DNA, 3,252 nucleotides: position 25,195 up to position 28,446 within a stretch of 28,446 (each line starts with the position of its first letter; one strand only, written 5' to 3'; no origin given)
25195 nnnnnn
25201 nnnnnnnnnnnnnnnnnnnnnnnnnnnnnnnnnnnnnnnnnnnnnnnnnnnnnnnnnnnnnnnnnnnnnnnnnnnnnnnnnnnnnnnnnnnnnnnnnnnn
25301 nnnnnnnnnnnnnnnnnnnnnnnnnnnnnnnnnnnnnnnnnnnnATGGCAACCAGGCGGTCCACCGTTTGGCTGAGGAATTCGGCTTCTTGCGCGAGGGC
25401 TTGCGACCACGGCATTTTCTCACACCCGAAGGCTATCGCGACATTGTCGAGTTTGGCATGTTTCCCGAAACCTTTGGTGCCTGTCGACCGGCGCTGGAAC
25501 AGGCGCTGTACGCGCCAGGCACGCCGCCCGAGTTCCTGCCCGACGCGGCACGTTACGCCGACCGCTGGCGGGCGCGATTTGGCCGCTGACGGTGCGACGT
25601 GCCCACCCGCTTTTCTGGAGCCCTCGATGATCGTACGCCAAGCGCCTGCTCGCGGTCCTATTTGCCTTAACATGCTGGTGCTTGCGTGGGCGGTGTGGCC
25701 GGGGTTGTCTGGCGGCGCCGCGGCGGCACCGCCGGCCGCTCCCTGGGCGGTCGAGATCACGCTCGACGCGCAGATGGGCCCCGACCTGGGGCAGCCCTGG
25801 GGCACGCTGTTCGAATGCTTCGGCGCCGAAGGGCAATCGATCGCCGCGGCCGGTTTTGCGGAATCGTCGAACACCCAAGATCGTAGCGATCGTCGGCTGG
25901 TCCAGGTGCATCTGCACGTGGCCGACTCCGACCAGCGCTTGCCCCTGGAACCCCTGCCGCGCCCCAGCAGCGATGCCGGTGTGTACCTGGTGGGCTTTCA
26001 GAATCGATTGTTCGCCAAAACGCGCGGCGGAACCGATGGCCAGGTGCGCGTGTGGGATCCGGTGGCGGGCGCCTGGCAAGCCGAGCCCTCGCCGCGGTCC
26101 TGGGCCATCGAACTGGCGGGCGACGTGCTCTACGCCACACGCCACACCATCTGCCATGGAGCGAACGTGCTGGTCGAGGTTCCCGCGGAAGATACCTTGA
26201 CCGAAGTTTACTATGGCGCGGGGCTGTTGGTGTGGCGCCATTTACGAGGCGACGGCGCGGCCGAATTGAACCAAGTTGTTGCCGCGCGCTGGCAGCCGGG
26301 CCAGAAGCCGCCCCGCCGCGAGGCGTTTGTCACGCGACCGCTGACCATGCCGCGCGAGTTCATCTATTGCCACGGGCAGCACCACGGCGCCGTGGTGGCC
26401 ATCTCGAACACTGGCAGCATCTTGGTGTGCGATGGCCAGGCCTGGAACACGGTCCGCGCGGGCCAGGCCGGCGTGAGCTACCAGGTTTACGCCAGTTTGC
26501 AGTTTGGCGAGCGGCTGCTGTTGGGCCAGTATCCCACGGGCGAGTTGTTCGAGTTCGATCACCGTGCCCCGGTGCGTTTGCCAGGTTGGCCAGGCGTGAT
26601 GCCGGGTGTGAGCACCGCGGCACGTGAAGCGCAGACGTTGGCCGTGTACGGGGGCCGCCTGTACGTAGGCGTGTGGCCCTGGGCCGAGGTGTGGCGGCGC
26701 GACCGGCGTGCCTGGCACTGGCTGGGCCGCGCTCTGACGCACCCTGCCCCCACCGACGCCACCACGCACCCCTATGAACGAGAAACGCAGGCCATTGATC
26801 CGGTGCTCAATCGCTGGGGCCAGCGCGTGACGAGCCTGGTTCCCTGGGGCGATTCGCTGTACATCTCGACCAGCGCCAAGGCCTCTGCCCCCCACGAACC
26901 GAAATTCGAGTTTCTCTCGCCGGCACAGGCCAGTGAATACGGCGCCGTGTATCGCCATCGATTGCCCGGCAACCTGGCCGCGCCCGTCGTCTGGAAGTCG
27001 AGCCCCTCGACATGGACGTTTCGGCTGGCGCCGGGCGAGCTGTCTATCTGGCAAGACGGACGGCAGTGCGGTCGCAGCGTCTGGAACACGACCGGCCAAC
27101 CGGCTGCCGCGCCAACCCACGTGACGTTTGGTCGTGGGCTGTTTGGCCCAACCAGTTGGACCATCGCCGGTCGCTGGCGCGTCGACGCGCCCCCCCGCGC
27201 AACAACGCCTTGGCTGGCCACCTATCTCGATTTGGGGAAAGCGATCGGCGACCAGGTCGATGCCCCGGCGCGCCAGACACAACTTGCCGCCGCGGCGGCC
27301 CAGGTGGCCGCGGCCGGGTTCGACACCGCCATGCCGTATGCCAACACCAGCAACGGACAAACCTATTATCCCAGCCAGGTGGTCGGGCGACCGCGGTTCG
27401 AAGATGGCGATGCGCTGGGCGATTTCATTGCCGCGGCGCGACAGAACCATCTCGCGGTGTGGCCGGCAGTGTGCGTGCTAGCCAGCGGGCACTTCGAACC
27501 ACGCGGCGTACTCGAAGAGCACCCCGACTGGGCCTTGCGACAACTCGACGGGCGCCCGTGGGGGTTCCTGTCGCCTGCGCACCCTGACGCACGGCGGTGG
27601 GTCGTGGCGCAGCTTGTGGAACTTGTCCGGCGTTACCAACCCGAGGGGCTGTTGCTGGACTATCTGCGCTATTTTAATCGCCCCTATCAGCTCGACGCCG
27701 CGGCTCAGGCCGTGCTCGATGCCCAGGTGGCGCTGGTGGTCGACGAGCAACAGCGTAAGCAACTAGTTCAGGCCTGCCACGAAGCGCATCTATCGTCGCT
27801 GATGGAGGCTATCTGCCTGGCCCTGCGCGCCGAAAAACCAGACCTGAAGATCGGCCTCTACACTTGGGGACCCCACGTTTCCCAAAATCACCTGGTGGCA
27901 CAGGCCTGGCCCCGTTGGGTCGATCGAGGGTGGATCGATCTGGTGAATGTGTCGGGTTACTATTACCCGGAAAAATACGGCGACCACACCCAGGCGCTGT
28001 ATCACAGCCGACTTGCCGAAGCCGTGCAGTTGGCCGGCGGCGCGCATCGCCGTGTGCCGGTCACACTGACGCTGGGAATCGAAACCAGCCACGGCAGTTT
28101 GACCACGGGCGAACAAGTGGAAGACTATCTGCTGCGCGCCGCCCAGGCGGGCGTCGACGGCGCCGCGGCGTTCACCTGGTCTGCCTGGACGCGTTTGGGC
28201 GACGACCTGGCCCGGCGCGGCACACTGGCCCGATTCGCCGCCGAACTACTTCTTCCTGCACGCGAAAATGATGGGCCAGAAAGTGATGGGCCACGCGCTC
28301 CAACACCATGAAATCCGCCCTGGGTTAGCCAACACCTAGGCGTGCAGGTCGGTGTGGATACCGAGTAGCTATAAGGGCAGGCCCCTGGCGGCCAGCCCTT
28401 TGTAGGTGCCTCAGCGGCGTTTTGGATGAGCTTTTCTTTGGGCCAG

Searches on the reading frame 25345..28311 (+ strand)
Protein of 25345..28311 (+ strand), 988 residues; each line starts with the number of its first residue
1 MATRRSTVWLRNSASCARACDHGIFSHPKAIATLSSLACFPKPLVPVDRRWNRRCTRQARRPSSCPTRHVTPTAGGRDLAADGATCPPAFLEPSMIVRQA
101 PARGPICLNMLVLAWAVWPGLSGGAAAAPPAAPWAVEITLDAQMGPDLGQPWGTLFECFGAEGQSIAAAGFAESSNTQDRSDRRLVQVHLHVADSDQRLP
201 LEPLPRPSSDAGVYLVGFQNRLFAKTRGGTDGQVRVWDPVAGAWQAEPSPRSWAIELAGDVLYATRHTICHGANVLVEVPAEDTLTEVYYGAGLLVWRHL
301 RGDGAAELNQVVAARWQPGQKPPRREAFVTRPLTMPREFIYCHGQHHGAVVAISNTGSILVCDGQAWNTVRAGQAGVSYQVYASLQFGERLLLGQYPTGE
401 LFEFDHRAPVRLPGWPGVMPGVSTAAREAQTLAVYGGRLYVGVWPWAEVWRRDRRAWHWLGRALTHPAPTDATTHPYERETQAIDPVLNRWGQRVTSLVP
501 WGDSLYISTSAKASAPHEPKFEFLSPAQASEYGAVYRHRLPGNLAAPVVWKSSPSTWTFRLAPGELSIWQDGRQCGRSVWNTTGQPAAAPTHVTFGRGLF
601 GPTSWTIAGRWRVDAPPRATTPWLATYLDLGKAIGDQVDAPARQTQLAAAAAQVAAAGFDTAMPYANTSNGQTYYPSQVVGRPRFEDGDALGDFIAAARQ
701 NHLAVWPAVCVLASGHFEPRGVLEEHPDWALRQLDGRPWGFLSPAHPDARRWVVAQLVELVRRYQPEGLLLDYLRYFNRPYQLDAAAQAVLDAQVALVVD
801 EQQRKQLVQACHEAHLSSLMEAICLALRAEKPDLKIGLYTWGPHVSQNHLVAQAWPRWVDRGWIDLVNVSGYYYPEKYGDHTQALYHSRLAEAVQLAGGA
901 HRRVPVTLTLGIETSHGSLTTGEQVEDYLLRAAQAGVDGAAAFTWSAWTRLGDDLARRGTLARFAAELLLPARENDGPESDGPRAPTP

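Call 9: search_protein_families(library=pfam, proteins=[window:25345-28311:+], max_evalue=0.001)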
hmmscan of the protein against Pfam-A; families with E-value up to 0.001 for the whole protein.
window:25345-28311:+ (988 aa): 2 families
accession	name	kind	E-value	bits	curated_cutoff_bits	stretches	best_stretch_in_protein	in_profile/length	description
PF02638.21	GHL10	-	2.9e-12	46.8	27.9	1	644-887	18-274/311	Glycosyl hydrolase-like 10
PF14871.12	GHL6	-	2e-07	31.7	35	1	651-738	6-88/132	Hypothetical glycosyl hydrolase 6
